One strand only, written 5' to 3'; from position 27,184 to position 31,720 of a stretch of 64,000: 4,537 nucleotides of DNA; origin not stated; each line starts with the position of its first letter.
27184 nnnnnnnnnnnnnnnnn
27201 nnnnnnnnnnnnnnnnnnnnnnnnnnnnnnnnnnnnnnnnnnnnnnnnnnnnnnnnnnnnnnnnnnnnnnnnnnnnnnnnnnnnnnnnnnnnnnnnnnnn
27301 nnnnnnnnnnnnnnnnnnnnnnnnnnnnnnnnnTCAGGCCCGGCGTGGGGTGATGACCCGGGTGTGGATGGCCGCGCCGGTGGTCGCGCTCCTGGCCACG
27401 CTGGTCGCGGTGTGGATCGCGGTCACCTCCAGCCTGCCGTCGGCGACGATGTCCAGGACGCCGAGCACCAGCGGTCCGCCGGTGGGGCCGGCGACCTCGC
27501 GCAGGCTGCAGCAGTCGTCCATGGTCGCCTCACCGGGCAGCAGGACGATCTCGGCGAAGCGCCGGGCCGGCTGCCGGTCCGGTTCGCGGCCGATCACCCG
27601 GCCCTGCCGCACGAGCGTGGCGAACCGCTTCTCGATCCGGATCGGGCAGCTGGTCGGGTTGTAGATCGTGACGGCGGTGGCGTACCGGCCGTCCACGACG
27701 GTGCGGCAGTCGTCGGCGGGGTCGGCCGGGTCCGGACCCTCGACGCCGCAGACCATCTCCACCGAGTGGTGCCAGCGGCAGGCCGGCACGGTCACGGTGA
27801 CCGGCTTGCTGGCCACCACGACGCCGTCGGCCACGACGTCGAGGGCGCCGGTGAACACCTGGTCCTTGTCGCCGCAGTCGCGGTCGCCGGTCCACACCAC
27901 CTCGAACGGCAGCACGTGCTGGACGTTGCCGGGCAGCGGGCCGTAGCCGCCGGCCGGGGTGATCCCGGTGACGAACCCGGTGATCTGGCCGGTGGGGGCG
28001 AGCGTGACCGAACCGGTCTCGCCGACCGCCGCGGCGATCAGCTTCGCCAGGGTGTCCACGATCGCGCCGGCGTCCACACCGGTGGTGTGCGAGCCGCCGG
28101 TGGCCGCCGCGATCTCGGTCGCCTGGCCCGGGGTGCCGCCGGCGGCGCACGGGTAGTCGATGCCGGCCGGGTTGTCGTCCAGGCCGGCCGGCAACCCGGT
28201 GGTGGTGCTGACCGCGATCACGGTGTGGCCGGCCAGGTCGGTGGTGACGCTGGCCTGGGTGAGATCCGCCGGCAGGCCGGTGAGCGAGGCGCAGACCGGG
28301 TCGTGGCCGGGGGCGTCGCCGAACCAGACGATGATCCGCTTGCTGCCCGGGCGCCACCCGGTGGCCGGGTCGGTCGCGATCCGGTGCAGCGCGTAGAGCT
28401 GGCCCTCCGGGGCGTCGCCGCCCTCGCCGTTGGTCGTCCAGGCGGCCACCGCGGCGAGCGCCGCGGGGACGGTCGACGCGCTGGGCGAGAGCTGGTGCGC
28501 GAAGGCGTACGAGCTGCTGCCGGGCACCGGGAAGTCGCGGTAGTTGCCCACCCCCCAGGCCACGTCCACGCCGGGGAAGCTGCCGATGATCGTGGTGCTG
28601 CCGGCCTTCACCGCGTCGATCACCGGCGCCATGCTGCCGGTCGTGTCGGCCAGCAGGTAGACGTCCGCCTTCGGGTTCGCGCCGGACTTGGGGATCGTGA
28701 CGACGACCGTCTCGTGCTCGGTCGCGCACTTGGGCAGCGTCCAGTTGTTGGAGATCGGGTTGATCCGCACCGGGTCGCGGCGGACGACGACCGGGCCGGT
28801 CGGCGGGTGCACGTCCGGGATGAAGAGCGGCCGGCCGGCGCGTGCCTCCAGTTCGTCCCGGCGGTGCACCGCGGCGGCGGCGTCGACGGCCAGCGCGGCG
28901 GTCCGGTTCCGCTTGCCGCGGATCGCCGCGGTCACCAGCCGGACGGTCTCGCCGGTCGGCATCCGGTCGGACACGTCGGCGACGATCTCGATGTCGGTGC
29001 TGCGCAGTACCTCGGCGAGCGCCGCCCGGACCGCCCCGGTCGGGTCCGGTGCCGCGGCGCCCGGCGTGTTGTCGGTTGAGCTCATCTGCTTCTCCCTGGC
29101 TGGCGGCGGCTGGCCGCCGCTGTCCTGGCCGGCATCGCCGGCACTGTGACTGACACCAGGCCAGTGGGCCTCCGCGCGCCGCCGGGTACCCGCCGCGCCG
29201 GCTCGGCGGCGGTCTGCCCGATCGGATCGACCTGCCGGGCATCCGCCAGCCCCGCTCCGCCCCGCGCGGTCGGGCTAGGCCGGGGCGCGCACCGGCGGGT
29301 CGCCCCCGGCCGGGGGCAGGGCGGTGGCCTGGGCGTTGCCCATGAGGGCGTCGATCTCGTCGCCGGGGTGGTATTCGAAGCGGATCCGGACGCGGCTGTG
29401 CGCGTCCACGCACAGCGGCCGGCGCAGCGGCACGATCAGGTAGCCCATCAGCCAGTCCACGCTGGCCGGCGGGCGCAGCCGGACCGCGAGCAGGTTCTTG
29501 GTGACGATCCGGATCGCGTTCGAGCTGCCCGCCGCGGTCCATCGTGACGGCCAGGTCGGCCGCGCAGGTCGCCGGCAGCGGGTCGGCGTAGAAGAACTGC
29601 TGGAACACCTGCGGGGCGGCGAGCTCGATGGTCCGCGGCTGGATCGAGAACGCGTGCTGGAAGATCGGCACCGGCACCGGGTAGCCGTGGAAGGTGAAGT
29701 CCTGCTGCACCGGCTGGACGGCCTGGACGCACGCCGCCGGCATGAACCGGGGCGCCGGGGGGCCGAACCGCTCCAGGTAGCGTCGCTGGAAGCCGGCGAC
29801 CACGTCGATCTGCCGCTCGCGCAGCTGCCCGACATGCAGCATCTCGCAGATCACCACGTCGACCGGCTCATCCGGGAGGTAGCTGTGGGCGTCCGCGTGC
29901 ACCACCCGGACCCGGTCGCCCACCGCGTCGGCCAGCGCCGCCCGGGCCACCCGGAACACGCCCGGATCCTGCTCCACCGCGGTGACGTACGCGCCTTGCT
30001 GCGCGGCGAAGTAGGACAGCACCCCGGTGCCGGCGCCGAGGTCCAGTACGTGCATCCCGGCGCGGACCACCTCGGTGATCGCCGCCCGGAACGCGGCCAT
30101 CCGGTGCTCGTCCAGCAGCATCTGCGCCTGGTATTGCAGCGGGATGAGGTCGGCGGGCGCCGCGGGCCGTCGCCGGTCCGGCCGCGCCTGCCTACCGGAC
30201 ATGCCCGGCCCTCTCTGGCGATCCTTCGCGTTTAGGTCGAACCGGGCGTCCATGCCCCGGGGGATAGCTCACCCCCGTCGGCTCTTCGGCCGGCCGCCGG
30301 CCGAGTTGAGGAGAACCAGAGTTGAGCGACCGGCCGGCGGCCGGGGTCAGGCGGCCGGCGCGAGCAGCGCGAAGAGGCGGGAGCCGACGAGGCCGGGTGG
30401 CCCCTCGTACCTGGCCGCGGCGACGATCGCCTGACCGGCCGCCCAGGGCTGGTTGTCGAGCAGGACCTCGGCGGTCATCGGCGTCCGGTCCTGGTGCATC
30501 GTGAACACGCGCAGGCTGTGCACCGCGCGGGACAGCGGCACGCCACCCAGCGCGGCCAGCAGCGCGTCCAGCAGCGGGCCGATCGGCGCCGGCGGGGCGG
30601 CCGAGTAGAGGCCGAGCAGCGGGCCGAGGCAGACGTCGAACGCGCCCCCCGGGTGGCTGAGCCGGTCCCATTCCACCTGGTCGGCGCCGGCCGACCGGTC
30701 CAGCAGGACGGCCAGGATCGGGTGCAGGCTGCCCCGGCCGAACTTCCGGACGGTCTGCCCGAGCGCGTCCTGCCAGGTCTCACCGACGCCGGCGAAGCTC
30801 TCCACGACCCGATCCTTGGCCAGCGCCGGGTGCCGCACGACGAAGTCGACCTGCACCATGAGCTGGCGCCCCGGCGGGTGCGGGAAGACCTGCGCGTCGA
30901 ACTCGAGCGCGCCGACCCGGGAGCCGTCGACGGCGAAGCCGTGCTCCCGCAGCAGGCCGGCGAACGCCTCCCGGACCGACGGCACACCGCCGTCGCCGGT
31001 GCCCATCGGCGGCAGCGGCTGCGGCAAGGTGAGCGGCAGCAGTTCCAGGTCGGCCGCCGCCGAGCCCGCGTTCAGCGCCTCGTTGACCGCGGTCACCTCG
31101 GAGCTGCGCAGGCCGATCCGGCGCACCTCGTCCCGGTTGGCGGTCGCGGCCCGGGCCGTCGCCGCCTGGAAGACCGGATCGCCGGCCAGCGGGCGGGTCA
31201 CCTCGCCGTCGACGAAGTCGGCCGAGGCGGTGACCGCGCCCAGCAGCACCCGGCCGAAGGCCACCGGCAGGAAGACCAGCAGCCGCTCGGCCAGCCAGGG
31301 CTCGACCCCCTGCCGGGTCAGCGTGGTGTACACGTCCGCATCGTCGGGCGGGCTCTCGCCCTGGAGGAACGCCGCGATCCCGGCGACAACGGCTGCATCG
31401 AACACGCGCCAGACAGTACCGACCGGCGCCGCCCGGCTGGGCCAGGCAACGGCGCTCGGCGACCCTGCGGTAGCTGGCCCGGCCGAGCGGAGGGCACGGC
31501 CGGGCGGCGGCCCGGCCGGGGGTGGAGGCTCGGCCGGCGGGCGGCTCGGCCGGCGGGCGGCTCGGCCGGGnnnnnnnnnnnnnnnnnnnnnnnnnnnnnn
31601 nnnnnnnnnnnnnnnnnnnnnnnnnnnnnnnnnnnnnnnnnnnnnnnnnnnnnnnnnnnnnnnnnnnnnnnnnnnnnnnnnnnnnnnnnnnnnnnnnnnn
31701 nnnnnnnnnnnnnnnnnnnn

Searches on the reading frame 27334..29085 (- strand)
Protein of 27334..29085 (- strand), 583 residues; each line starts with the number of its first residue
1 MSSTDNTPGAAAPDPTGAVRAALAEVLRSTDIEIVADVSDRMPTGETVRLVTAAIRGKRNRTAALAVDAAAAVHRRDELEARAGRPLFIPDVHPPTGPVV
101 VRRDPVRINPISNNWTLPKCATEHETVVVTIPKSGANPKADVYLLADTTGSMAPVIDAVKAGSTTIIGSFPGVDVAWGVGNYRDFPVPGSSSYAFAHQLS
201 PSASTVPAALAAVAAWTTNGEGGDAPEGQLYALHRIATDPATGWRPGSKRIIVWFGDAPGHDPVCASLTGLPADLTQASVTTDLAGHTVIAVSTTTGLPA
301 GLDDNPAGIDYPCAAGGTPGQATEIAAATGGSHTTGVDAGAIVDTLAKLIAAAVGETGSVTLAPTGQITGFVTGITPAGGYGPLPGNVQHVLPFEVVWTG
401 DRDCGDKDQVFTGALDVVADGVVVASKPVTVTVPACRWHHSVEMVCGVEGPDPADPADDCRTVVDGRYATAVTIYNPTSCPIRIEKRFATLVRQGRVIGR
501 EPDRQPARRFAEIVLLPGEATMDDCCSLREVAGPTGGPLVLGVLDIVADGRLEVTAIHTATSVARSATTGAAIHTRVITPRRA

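Call 52: search_protein_families(library=pfam, proteins=[window:27334-29085:-], max_evalue=0.001)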
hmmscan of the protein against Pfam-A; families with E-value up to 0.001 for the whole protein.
window:27334-29085:- (583 aa): 1 family
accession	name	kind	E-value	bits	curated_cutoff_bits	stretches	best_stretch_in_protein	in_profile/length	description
PF24909.1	vWA_SIBA-E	-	0.00021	21.3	27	1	126-258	24-147/284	Integrin beta-like protein A-E, vWA-like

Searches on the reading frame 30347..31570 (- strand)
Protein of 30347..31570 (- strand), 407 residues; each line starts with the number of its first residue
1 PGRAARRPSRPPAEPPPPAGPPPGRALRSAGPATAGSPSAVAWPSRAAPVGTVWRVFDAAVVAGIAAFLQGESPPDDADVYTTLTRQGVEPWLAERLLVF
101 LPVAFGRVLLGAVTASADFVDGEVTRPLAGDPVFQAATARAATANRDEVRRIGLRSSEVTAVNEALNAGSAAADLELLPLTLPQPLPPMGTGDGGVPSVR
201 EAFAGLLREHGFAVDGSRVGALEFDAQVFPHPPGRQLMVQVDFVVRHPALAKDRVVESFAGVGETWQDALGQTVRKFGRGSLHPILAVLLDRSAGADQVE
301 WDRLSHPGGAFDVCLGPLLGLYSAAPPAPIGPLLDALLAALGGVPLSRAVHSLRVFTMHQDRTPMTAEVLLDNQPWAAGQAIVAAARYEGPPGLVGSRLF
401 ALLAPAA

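Call 76: search_protein_families(library=pfam, proteins=[window:30347-31570:-], max_evalue=0.0001)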
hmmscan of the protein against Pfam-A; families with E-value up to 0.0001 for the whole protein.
window:30347-31570:- (407 aa): 1 family
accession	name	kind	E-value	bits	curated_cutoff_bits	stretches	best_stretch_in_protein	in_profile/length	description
PF19875.4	DUF6348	-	2.9e-30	106.1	27.7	1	234-404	24-194/195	Family of unknown function (DUF6348)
